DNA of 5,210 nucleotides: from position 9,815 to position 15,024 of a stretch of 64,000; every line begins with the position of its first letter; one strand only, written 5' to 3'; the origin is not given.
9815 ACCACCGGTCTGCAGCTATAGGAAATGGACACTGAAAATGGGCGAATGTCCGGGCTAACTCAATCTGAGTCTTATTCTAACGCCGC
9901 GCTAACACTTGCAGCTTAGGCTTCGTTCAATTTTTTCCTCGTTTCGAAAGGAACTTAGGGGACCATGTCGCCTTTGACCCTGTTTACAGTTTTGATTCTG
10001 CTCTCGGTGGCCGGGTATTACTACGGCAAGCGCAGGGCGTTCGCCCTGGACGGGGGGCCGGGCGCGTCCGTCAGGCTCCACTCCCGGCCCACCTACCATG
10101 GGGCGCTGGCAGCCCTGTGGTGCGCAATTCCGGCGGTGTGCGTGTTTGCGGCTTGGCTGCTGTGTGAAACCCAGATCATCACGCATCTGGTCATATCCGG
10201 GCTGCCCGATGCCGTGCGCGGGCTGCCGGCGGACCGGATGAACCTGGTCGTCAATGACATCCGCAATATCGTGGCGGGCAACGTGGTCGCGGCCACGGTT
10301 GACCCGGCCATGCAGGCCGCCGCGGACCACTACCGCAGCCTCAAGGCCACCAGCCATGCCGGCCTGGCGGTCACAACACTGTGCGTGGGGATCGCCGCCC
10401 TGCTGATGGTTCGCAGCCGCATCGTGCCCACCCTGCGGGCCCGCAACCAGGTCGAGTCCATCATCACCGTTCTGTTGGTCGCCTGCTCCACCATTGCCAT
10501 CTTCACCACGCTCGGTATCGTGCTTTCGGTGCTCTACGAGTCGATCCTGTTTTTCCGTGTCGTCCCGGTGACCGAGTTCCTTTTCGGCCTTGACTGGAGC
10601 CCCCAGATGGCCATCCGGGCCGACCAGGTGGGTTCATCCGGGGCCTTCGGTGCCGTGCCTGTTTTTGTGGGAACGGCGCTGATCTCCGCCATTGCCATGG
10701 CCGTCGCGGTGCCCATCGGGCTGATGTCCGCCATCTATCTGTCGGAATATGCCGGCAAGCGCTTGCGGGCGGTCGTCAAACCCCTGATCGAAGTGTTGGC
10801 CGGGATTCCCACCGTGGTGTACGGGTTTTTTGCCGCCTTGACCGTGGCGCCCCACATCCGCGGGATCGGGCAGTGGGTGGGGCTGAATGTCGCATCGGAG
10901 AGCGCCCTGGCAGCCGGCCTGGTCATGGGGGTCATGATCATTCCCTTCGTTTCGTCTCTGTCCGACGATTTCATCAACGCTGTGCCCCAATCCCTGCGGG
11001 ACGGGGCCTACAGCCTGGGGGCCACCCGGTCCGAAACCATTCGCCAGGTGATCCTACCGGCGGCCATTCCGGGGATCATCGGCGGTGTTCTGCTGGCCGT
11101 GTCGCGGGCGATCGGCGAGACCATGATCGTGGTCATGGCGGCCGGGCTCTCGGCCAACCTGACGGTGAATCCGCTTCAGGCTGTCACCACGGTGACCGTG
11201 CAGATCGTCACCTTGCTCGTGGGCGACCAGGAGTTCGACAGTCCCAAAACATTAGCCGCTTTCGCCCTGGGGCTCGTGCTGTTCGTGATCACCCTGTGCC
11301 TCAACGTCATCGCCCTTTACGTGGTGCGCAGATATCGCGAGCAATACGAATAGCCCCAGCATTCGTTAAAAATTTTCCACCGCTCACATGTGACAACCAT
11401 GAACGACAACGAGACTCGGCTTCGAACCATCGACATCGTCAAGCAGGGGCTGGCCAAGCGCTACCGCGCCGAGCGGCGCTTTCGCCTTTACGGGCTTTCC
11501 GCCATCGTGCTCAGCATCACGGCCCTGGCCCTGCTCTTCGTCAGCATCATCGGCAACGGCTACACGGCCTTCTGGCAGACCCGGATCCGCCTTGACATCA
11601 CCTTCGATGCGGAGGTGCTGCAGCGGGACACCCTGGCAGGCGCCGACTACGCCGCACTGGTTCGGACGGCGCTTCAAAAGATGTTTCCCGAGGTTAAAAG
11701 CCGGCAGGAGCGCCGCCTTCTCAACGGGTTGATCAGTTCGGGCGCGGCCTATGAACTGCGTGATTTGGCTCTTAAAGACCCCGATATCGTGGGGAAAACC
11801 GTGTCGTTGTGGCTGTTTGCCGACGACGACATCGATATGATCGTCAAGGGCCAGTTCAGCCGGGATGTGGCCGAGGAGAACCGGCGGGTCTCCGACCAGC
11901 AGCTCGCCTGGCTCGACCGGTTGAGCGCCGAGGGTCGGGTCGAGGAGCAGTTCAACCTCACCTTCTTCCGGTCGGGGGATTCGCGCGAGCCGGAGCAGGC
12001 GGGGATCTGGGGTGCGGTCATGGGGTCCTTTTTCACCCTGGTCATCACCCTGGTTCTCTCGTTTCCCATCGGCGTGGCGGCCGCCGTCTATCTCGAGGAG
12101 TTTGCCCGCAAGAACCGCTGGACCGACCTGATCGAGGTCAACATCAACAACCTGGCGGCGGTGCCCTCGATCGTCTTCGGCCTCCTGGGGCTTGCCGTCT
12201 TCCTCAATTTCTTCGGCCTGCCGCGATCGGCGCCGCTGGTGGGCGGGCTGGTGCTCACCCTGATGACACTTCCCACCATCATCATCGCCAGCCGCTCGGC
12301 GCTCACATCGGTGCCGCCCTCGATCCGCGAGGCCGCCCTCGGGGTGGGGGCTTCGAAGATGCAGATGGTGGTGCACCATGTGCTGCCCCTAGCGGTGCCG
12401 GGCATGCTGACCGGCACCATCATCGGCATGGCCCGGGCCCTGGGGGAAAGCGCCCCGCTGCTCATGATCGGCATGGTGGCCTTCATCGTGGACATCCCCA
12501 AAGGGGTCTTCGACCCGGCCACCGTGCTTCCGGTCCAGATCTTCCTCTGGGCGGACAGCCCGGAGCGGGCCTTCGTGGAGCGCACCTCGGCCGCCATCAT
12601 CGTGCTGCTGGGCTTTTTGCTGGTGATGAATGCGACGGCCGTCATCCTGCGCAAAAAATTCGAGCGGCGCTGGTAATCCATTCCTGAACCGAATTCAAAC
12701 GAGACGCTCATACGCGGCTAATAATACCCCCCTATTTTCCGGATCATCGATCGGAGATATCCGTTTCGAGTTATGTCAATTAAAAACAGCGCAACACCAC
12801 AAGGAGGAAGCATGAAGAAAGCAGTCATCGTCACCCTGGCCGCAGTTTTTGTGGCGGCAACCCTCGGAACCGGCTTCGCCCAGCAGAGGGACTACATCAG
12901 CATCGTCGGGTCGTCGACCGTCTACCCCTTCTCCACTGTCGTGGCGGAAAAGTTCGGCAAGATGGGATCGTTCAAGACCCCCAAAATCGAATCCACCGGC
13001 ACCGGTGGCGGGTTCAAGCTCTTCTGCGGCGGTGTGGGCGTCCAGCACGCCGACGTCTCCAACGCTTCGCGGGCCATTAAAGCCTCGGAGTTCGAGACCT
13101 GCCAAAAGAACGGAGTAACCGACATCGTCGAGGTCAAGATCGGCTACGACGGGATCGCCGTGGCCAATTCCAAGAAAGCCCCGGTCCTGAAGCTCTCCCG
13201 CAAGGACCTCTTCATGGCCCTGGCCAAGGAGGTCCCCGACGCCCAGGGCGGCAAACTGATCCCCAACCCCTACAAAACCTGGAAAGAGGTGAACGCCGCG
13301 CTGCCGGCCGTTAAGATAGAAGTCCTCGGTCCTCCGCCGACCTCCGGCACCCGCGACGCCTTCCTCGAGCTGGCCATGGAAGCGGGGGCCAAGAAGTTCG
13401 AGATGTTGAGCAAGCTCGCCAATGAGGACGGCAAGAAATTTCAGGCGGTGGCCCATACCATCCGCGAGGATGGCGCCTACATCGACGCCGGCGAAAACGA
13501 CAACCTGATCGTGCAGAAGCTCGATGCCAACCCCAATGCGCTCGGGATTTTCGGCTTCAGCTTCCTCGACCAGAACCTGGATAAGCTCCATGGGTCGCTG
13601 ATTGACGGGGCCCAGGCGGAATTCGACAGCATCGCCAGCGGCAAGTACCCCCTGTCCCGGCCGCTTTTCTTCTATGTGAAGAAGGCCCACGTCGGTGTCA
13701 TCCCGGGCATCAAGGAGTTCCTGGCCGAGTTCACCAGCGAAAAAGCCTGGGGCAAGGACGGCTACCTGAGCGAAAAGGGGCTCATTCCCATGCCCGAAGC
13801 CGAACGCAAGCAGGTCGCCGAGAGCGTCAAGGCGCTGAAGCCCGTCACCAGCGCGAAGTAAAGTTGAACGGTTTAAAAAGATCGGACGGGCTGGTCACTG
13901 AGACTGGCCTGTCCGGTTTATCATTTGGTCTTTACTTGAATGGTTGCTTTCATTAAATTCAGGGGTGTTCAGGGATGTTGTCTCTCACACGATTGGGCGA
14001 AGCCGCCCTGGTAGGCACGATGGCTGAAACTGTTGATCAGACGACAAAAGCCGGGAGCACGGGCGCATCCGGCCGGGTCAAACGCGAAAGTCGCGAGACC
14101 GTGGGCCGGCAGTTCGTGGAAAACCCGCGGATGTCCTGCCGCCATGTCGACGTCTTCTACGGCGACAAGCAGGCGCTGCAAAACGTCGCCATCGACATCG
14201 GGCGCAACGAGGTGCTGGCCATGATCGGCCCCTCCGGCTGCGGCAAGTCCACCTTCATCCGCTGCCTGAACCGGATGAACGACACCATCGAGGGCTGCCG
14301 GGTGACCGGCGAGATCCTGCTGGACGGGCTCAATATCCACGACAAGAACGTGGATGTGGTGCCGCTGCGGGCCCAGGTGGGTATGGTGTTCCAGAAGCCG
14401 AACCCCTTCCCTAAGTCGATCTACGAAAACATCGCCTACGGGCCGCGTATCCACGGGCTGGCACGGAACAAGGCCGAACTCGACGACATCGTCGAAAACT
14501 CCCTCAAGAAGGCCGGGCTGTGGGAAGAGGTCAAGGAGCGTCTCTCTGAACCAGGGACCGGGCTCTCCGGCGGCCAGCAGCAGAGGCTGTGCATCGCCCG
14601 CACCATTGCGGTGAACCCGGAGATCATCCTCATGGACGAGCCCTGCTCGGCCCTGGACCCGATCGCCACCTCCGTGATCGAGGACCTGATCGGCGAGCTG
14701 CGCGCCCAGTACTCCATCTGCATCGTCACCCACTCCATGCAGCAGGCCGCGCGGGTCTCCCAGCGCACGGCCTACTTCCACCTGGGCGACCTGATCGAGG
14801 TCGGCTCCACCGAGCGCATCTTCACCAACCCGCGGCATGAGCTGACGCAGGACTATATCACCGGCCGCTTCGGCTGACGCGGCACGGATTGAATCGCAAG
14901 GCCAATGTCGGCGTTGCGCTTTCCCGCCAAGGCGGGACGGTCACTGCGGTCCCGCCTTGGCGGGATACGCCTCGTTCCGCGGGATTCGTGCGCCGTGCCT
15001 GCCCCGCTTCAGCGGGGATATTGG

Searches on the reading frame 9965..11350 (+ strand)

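Call 36: search_protein_families(library=ncbifam, proteins=[window:9965-11350:+], max_evalue=1e-8)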
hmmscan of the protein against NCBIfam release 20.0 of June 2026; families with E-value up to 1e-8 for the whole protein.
window:9965-11350:+ (462 aa): 9 families
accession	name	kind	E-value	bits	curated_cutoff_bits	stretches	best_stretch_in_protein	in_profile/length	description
TIGR02138.1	phosphate_pstC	equivalog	6.7e-86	288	196.45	1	165-457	2-295/296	phosphate ABC transporter permease subunit PstC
TIGR00974.1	3a0107s02c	equivalog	7.7e-51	172.8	193.45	1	166-458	3-271/272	phosphate ABC transporter permease PstA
NF008435.0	PRK11275.1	equivalog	1.1e-29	103.5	502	1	157-457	8-312/319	phosphate ABC transporter permease PstC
NF008430.0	PRK11268.1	equivalog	5.6e-20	71.6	439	1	231-456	80-292/295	phosphate ABC transporter permease PstA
TIGR02141.1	modB_ABC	equivalog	5e-14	52.4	182.6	1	239-411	5-178/208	molybdate ABC transporter permease subunit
TIGR02139.1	permease_CysT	equivalog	6.9e-12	45.5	246.1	1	189-452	13-261/265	sulfate ABC transporter permease subunit CysT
TIGR01581.1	Mo_ABC_porter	hypoth_equivalog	1e-11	44.8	210.3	1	240-446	29-222/225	ABC transporter permease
TIGR00969.1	3a0106s02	subfamily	8.8e-11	41.8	240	1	178-449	11-265/272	sulfate ABC transporter permease subunit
NF006939.0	PRK09421.1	equivalog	3.3e-10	39.8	262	1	240-387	18-166/230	molybdate ABC transporter permease subunit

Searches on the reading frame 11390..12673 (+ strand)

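Call 36: search_protein_families(library=ncbifam, proteins=[window:11390-12673:+], max_evalue=1e-8)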
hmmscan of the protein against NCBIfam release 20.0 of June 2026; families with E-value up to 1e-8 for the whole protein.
window:11390-12673:+ (428 aa): 7 families
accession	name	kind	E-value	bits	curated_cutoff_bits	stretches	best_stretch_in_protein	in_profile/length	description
TIGR00974.1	3a0107s02c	equivalog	1.8e-66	224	193.45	1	187-425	33-271/272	phosphate ABC transporter permease PstA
TIGR02138.1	phosphate_pstC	equivalog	7.9e-36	123.6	196.45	1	196-423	51-294/296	phosphate ABC transporter permease subunit PstC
NF008430.0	PRK11268.1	equivalog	2.4e-29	102.3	439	1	198-422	71-291/295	phosphate ABC transporter permease PstA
NF008435.0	PRK11275.1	equivalog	1.1e-16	60.9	502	0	187-276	51-140/319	phosphate ABC transporter permease PstC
TIGR01581.1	Mo_ABC_porter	hypoth_equivalog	6.3e-11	42.2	210.3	1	209-412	22-224/225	ABC transporter permease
TIGR02141.1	modB_ABC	equivalog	1.3e-10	41.3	182.6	1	214-411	4-200/208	molybdate ABC transporter permease subunit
NF006939.0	PRK09421.1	equivalog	4.4e-10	39.3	262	1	207-414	9-218/230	molybdate ABC transporter permease subunit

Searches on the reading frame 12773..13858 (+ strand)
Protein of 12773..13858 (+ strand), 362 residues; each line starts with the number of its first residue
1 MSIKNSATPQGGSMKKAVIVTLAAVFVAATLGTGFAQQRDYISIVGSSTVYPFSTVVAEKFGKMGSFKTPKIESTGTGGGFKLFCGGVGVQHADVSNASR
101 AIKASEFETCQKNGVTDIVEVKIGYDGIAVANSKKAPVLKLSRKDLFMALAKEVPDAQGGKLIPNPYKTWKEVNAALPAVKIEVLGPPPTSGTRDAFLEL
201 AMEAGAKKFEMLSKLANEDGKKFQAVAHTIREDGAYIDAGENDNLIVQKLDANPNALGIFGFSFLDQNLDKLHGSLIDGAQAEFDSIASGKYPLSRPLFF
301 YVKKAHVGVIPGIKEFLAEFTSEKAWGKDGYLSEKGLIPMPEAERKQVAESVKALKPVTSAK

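Call 30: search_protein_families(library=ncbifam, proteins=[window:12773-13858:+], max_evalue=0.00001)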
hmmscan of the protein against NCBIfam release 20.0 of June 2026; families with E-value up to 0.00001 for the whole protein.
window:12773-13858:+ (362 aa): 1 family
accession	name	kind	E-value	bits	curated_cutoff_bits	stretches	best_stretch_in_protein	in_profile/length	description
TIGR02136.1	ptsS_2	subfamily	5.5e-45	153.8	206.6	1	14-331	1-286/295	phosphate ABC transporter substrate-binding protein PstS family protein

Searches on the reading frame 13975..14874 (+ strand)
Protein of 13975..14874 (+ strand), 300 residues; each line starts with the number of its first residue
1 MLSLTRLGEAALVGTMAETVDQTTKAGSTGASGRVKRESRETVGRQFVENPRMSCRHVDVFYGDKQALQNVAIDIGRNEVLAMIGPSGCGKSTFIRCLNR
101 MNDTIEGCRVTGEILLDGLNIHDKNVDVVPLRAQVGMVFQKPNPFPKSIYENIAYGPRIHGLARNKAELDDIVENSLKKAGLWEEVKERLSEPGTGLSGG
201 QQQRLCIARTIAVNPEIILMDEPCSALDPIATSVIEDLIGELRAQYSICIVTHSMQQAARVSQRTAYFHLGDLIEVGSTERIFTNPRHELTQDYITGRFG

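Call 30: search_protein_families(library=ncbifam, proteins=[window:13975-14874:+], max_evalue=0.00001)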
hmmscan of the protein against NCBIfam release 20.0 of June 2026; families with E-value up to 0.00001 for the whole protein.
window:13975-14874:+ (300 aa): 180 families (the best 25 are shown)
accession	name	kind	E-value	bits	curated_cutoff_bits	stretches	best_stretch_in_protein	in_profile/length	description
TIGR00972.1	3a0107s01c2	equivalog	8.7e-119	395.4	343.2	1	53-300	2-248/248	phosphate ABC transporter ATP-binding protein PstB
NF010860.0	PRK14267.1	equivalog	1.1e-89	300.5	412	1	55-300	7-253/253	phosphate ABC transporter ATP-binding protein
NF010851.0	PRK14258.1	subfamily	3.8e-78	262.5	425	1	55-299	10-260/261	phosphate ABC transporter ATP-binding protein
NF010864.0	PRK14271.1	equivalog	8.8e-71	238.2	561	1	51-298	20-265/276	phosphate ABC transporter ATP-binding protein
NF010840.0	PRK14246.1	equivalog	1e-70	238.3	425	1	60-299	18-256/257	phosphate ABC transporter ATP-binding protein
NF007027.0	PRK09493.1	equivalog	2.9e-48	164.3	379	1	56-295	5-236/240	glutamine ABC transporter ATP-binding protein GlnQ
TIGR01186.1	proV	subfamily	2.1e-46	158.7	326.6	1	63-296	4-231/363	betaine/proline/choline family ABC transporter ATP-binding protein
TIGR04521.1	ECF_ATPase_2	equivalog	6.1e-45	153.4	330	1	64-286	17-236/279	energy-coupling factor transporter ATPase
NF008428.0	PRK11264.1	equivalog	1.1e-44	152.6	406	1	63-295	14-244/250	L-cystine ABC transporter ATP-binding protein TcyN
NF008338.0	PRK11124.1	equivalog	5.4e-42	144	369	1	55-295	5-240/242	arginine ABC transporter ATP-binding protein ArtP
NF010158.0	PRK13637.1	equivalog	5.6e-41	140.5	390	1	64-285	19-235/287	energy-coupling factor transporter ATPase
TIGR02314.1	ABC_MetN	equivalog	4.8e-40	137.6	499.7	1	66-297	19-243/343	methionine ABC transporter ATP-binding protein MetN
TIGR03005.1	ectoine_ehuA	equivalog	1.3e-39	136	345.4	1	56-295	4-247/252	ectoine/hydroxyectoine ABC transporter ATP-binding protein EhuA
TIGR04520.1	ECF_ATPase_1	equivalog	4.2e-38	131.3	315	1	56-286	4-227/269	energy-coupling factor transporter ATPase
TIGR03265.1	PhnT2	equivalog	5.8e-38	131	457.7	1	51-295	3-235/353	putative 2-aminoethylphosphonate ABC transporter ATP-binding protein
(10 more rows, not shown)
